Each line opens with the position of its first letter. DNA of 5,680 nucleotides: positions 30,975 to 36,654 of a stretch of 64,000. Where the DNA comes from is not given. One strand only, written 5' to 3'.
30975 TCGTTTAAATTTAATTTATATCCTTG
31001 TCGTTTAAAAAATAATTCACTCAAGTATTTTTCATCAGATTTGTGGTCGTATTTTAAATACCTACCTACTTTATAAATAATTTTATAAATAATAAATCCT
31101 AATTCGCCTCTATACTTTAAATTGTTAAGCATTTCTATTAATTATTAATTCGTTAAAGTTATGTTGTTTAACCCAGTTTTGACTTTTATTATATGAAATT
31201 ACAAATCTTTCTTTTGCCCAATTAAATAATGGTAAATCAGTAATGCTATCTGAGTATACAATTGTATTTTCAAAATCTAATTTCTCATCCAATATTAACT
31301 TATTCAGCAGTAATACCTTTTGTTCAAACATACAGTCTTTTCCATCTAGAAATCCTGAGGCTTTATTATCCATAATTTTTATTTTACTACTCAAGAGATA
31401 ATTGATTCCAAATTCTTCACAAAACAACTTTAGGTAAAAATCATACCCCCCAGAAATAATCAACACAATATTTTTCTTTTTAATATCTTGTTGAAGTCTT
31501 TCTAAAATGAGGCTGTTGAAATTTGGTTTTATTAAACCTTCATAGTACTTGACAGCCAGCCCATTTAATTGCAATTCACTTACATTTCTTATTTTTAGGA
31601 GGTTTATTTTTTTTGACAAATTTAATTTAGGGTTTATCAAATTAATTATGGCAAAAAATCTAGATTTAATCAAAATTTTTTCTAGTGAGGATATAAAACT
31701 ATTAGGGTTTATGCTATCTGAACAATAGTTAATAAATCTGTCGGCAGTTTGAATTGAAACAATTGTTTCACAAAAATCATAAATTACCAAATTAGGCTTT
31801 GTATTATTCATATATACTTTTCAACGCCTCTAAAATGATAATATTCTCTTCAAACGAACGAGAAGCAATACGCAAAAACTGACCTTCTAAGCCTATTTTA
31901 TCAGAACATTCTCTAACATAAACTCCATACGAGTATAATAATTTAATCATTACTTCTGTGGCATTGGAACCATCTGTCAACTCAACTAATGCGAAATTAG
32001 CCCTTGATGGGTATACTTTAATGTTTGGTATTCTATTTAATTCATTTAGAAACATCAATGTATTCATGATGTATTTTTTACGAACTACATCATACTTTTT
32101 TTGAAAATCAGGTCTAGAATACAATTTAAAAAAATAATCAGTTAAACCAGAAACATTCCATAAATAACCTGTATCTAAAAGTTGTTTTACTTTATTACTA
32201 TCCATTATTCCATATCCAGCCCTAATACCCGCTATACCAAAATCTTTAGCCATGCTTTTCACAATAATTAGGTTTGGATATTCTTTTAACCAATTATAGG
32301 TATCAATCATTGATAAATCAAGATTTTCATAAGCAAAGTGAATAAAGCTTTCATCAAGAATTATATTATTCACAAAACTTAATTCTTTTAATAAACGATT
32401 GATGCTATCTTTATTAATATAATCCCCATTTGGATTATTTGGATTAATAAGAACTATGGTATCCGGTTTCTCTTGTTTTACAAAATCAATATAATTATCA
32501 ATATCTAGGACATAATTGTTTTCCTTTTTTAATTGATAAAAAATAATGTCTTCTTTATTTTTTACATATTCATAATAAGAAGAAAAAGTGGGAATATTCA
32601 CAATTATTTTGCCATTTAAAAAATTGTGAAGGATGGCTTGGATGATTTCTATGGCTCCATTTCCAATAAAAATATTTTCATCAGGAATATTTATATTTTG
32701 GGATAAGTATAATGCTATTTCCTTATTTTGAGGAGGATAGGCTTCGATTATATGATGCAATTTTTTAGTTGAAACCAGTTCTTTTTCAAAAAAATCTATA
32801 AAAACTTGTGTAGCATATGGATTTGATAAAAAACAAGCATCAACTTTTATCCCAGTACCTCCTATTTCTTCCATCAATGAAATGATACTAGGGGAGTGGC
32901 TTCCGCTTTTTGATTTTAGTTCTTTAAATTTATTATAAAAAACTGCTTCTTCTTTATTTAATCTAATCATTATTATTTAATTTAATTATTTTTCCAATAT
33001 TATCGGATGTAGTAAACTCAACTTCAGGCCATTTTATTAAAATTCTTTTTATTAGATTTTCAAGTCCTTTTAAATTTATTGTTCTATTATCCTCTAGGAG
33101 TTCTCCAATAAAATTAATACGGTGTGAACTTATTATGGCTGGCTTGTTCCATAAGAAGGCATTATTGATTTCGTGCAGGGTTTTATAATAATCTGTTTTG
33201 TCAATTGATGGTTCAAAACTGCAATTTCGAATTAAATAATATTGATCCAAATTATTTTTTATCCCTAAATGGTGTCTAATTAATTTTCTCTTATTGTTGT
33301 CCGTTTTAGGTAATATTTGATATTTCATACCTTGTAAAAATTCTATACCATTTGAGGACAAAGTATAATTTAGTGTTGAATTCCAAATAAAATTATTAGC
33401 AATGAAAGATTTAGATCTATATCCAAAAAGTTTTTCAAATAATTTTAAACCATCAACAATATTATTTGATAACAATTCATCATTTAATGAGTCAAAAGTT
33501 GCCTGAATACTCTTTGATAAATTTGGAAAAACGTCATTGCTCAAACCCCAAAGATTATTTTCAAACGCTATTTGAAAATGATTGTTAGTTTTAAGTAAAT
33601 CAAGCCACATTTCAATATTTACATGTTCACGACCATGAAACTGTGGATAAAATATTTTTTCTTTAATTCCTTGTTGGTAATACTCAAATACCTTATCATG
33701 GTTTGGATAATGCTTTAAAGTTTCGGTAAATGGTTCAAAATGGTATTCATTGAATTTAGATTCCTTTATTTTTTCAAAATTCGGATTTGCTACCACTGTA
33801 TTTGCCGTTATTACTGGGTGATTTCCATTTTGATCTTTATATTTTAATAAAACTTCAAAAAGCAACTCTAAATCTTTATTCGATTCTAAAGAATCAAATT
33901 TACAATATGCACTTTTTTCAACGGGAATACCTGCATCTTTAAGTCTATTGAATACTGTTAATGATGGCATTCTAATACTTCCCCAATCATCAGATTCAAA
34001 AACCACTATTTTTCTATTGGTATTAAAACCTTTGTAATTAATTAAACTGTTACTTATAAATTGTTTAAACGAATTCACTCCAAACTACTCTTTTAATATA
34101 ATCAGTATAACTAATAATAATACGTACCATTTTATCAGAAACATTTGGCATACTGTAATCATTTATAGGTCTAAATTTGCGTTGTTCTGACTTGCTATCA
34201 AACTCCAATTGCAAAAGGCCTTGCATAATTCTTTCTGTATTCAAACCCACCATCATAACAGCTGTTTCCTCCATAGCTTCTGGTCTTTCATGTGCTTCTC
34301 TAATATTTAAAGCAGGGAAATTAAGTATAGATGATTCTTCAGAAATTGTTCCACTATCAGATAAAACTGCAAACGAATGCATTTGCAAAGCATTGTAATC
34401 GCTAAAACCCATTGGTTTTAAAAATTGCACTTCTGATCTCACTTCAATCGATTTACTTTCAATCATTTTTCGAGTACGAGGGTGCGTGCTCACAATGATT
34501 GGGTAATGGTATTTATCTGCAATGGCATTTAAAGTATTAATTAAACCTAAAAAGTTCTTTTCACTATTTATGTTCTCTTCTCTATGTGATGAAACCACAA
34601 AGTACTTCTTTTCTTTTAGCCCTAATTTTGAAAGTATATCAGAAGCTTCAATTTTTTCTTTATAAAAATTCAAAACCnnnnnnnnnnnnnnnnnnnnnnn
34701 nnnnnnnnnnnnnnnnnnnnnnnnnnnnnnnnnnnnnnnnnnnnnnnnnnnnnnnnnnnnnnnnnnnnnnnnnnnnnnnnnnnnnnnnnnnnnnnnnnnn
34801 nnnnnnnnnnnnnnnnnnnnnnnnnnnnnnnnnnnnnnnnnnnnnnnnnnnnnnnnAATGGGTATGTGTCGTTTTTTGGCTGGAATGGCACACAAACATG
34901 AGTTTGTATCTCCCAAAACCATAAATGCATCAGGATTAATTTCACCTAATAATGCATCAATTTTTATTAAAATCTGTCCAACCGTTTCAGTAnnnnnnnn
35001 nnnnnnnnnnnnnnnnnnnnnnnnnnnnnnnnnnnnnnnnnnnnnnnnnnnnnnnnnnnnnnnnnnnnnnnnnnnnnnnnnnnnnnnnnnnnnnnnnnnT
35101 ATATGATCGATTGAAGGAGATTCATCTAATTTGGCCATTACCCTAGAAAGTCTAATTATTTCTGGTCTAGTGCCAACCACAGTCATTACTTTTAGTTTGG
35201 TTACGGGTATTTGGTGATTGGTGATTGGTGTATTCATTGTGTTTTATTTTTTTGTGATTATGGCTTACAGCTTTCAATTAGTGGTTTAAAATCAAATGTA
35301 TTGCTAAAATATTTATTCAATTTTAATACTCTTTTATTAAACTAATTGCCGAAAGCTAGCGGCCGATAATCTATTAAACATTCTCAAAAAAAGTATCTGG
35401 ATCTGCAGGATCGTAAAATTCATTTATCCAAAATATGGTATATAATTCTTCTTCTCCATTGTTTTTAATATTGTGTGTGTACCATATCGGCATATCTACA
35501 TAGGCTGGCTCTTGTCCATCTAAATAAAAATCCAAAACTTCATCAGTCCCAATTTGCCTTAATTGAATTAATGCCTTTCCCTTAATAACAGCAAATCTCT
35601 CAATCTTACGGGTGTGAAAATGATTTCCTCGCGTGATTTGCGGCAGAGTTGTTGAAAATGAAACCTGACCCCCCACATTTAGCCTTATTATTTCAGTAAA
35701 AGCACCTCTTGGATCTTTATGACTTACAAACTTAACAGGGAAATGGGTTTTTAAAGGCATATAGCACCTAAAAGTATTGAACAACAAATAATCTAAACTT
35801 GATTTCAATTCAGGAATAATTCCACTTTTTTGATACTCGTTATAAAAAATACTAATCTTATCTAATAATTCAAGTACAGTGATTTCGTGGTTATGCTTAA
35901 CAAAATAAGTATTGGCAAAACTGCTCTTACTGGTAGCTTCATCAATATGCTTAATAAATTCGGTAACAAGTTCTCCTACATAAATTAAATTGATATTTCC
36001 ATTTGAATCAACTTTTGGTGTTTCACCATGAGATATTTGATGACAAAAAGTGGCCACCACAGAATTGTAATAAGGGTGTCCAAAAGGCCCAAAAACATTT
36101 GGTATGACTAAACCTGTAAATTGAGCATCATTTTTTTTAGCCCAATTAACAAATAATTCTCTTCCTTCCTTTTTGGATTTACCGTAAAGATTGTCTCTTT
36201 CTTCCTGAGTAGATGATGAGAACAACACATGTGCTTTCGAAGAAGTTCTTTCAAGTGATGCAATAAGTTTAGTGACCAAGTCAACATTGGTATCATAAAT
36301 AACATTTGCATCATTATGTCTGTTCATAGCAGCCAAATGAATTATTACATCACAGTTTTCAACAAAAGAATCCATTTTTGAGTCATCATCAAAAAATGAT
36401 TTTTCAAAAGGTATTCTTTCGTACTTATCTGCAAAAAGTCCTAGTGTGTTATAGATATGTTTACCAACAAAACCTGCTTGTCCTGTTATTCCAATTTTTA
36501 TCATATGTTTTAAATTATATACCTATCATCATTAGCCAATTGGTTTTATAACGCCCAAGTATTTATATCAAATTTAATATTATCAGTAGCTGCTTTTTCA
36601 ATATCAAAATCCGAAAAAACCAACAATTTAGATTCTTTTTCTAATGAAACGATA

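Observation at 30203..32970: PLP enzyme + HAD phosphatase + TupA-like ATP-grasp: probable uronic-acid amidation module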

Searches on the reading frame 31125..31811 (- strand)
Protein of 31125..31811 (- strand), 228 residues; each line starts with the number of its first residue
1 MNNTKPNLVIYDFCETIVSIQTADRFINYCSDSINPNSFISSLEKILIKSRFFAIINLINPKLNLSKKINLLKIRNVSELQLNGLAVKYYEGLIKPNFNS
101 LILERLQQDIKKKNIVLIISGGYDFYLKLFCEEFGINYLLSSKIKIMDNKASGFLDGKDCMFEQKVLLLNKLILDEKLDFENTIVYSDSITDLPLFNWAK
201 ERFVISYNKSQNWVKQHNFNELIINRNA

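Call 4: search_protein_families(library=pfam, proteins=[window:31125-31811:-], max_evalue=0.01)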
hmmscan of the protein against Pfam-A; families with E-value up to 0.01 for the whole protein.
window:31125-31811:- (228 aa): 2 families
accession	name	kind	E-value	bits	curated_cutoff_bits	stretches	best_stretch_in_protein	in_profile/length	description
PF12710.13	HAD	-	1.1e-14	55.7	27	1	91-196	78-188/189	haloacid dehalogenase-like hydrolase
PF00702.32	Hydrolase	-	0.0064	17.3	26.4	1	104-196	105-187/191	haloacid dehalogenase-like hydrolase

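Call 5: search_protein_families(library=ncbifam, proteins=[window:31125-31811:-], max_evalue=0.01)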
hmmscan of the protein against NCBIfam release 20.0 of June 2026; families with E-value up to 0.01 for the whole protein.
window:31125-31811:- (228 aa): 7 families
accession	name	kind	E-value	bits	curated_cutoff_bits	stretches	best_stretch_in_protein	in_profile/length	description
TIGR01490.1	HAD-SF-IB-hyp1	subfamily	4.5e-21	76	98.3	1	8-207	1-198/202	HAD-IB family hydrolase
TIGR01488.1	HAD-SF-IB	subfamily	3e-15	56.6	45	1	8-197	1-175/177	HAD-IB family phosphatase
NF052360.1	HolPasePseu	equivalog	6.1e-13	48.9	280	1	71-205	62-197/218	histidinol-phosphatase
TIGR00338.1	serB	equivalog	5.7e-12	45.7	144.15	1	104-211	91-197/219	phosphoserine phosphatase SerB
NF052359.1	HolPaseNeis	equivalog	2.5e-10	40.4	400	1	7-205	2-200/221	histidinol-phosphatase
NF008350.0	PRK11133.1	equivalog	8.3e-06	25.2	413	1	115-199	199-283/324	phosphoserine phosphatase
TIGR01491.1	HAD-SF-IB-PSPlk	hypoth_equivalog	0.006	16.3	151.9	1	115-208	98-191/201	phosphoserine phosphatase-like hydrolase, archaeal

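Call 7: search_solved_structures(query=window:31125-31811:-, max_evalue=0.1, show_alignments=2)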
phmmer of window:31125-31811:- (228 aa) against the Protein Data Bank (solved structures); distinct sequences matched with E-value up to 0.1: 5.
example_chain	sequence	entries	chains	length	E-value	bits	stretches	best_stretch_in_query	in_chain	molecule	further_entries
1f5s_A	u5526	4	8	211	1.8e-09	41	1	6-199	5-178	PHOSPHOSERINE PHOSPHATASE (PSP) | Phosphoserine Phosphatase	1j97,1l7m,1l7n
1l7o_A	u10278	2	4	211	5.6e-09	39.4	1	65-200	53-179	PHOSPHOSERINE PHOSPHATASE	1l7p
3fvv_A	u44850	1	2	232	0.00018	24.6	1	87-197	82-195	uncharacterized protein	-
3n28_A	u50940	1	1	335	0.0017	21.5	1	116-196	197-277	Phosphoserine phosphatase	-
3m1y_A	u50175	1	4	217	0.002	21.2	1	96-217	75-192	Phosphoserine phosphatase (SerB)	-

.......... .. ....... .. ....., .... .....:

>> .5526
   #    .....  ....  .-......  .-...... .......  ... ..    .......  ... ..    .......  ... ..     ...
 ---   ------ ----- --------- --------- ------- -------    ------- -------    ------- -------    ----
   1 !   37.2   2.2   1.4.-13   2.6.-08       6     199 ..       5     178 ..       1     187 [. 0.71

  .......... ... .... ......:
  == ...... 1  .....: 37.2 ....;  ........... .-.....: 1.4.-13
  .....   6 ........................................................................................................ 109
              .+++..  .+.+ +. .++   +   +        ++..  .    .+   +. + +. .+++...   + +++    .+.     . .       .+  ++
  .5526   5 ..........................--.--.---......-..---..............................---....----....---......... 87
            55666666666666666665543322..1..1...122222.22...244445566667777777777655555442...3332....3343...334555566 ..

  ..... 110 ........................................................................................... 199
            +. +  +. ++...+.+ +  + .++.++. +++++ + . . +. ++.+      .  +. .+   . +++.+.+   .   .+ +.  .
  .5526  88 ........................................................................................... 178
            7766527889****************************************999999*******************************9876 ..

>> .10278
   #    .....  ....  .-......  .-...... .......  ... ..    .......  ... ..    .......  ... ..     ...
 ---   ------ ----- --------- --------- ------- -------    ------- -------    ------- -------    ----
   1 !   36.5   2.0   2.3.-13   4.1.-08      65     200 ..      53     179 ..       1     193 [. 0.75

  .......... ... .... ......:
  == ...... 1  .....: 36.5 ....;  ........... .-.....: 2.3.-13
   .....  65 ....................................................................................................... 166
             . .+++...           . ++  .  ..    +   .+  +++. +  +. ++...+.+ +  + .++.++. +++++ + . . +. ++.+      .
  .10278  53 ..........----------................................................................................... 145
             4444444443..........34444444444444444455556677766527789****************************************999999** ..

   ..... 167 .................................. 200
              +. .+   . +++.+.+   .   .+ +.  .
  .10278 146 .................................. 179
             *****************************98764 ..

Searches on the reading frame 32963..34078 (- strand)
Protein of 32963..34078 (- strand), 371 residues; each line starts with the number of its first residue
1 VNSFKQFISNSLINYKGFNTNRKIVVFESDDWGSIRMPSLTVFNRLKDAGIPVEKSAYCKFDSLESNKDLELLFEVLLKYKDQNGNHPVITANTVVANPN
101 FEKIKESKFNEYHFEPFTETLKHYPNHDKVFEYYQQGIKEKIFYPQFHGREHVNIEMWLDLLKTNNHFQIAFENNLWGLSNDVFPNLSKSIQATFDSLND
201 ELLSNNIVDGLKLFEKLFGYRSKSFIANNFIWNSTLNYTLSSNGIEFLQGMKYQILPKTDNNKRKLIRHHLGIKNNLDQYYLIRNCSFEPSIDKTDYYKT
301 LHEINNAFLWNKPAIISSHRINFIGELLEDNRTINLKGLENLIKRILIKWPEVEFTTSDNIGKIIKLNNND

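Call 4: search_protein_families(library=pfam, proteins=[window:32963-34078:-], max_evalue=0.01)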
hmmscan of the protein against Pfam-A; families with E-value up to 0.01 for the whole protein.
window:32963-34078:- (371 aa): 0 families

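Call 5: search_protein_families(library=ncbifam, proteins=[window:32963-34078:-], max_evalue=0.01)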
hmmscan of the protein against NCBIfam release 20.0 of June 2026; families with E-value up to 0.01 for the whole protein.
window:32963-34078:- (371 aa): 0 families

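Call 37: find_homologous_proteins(query=window:32963-34078:-, max_evalue=0.00001)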
Query window:32963-34078:- (371 aa): 6384 proteins with E <= 0.00001 among 8000 candidates; the best 120 are listed.
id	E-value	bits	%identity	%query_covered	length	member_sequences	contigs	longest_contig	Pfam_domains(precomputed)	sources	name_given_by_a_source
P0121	5.8e-247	837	100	100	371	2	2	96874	-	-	-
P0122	9.9e-202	688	83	100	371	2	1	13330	-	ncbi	-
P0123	8.0e-182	623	74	100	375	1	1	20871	-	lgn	-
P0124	1.6e-178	612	75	100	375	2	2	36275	-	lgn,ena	-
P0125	1.2e-177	609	73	99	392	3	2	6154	-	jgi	jgi:hypothetical protein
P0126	1.3e-173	596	73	96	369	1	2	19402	-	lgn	-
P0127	4.5e-170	584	70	100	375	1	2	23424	-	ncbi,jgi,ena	jgi:hypothetical protein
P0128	1.2e-165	569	69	100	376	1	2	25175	-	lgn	-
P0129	6.1e-161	554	67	96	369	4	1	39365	-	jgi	jgi:hypothetical protein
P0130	1.7e-159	549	68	96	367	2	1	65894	-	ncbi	ncbi:MAG: hypothetical protein ACOVSR_05465 [Bacteroidia bacterium]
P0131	8.7e-159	547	68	99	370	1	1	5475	-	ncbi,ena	-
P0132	5.5e-156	538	66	99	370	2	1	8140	-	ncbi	-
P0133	4.7e-154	531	65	98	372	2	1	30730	-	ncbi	-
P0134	6.2e-154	531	66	99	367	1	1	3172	-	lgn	-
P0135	7.2e-154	531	64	100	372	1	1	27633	-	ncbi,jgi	jgi:hypothetical protein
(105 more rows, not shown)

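Call 47: predict_structure(alignment_id=A1)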
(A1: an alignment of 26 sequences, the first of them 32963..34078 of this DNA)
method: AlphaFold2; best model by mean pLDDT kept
length: 371 residues; sequences in the alignment: 26
mean_pLDDT: 94.2   pTM: 0.92
mean pLDDT of the five models: 94.2, 92.6, 90.7, 90.4, 89.4
residues with pLDDT >= 90: 326; 70-90: 42; 50-70: 2; < 50: 1
segments of 3 or more residues with pLDDT < 50: none
pLDDT, mean of each block of 10 residues (from residue 1): 76 90 97 93 96 93 95 98 98 97 97 97 94 98 97 94 95 88 87 92 97 98 95 95 95 89 91 95 96 94 97 97 95 98 98 97 89 46
secondary structure, 60 per line:
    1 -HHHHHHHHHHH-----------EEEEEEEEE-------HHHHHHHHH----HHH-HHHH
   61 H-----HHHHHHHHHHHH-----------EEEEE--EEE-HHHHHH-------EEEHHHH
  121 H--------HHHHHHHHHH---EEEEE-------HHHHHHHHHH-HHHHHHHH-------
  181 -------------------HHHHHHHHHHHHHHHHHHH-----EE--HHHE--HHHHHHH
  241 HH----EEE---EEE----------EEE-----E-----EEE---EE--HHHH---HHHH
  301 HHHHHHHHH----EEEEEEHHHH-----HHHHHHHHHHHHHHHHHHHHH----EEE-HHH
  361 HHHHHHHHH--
elements in order: H2-12 E24-32 H40-48 H57-61 H67-78 E90-94 E97-99 H101-106 E114-116 H117-121 H130-139 E143-147 H155-164 H166-173 H200-218 H234-242 E247-249 E253-255 E266-268 E280-282 H290-293 H297-309 E314-319 H320-323 H329-349 E354-356 H358-369

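Call 51: fold_search(model_id=the predicted structure, library=pdb)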
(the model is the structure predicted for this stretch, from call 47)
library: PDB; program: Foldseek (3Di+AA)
matches with E <= 10: 639; with E <= 0.001: 46
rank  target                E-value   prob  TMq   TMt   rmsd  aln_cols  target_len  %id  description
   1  3qbu_A                7.7e-07  1.00  0.45  0.56   7.3       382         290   13  Crystal structure of putative peptidoglycan deactelyase (HP0310) from Helicobacter pylori (released 2011-05-25)
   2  1k1x_A                1.7e-06  1.00  0.44  0.27   7.4       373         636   12  Crystal structure of 4-alpha-glucanotransferase from thermococcus litoralis (released 2003-06-17)
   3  3rxz_B                5.3e-06  1.00  0.47  0.60   8.0       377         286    8  Crystal structure of putative polysaccharide deacetylase from Mycobacterium smegmatis (released 2011-06-22)
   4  7e1y_A                6.7e-06  1.00  0.42  0.30  10.5       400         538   12  Staphylothermus marinus amylopullulanase -SmApu (released 2022-02-09)
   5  8t0j                  7.1e-06  1.00  0.41  0.53   8.5       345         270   10  Salmonella Typhimurium ArnD (released 2023-10-18)
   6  3rxz_C                8.5e-06  1.00  0.46  0.58   8.6       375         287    9  Crystal structure of putative polysaccharide deacetylase from Mycobacterium smegmatis (released 2011-06-22)
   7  1k1x_B                1.3e-05  1.00  0.40  0.25   8.8       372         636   12  Crystal structure of 4-alpha-glucanotransferase from thermococcus litoralis (released 2003-06-17)
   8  3rxz_A                1.7e-05  1.00  0.45  0.57   7.9       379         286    9  Crystal structure of putative polysaccharide deacetylase from Mycobacterium smegmatis (released 2011-06-22)
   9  4hd5                  1.9e-05  1.00  0.32  0.37  13.2       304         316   10  Crystal Structure of BC0361, a polysaccharide deacetylase from Bacillus cereus (released 2012-10-10)
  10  1z7a_C                2.4e-05  1.00  0.43  0.52   9.3       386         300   10  Crystal structure of probable Polysaccharide deacetylase from Pseudomonas aeruginosa PAO1 (released 2005-05-10)
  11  1z7a_F                2.8e-05  1.00  0.45  0.54   8.2       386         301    9  Crystal structure of probable Polysaccharide deacetylase from Pseudomonas aeruginosa PAO1 (released 2005-05-10)
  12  1z7a_A                2.8e-05  1.00  0.43  0.52   9.4       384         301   10  Crystal structure of probable Polysaccharide deacetylase from Pseudomonas aeruginosa PAO1 (released 2005-05-10)
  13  3cl6_A                2.8e-05  1.00  0.43  0.51   9.6       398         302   11  Crystal structure of Puue Allantoinase (released 2008-06-10)
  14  9jlr_C                7.0e-05  1.00  0.39  0.31  16.9       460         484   11  Crystal structure of GH57 family amylopullulanase from Aquifex aeolicus mutant E256Q in complex with maltopentaose (released 2025-06-04)
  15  3s6o_A                8.4e-05  1.00  0.44  0.52   7.8       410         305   10  Crystal structure of a Polysaccharide deacetylase family protein from Burkholderia pseudomallei (released 2011-06-15)
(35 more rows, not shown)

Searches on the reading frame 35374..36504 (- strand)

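Call 15: search_protein_families(library=pfam, proteins=[window:35374-36504:-], max_evalue=0.001)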
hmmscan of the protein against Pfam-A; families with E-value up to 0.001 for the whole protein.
window:35374-36504:- (376 aa): 3 families
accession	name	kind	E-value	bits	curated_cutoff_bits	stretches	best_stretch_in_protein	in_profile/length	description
PF14667.12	Polysacc_synt_C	-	3.6e-47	159.5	28.7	1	262-372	1-111/111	Polysaccharide biosynthesis C-terminal domain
PF01370.27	Epimerase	-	3.4e-15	56.6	20.9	1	6-189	3-227/240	NAD dependent epimerase/dehydratase family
PF07993.18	NAD_binding_4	-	1.5e-05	24.8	20.1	0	41-101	79-141/258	Male sterility protein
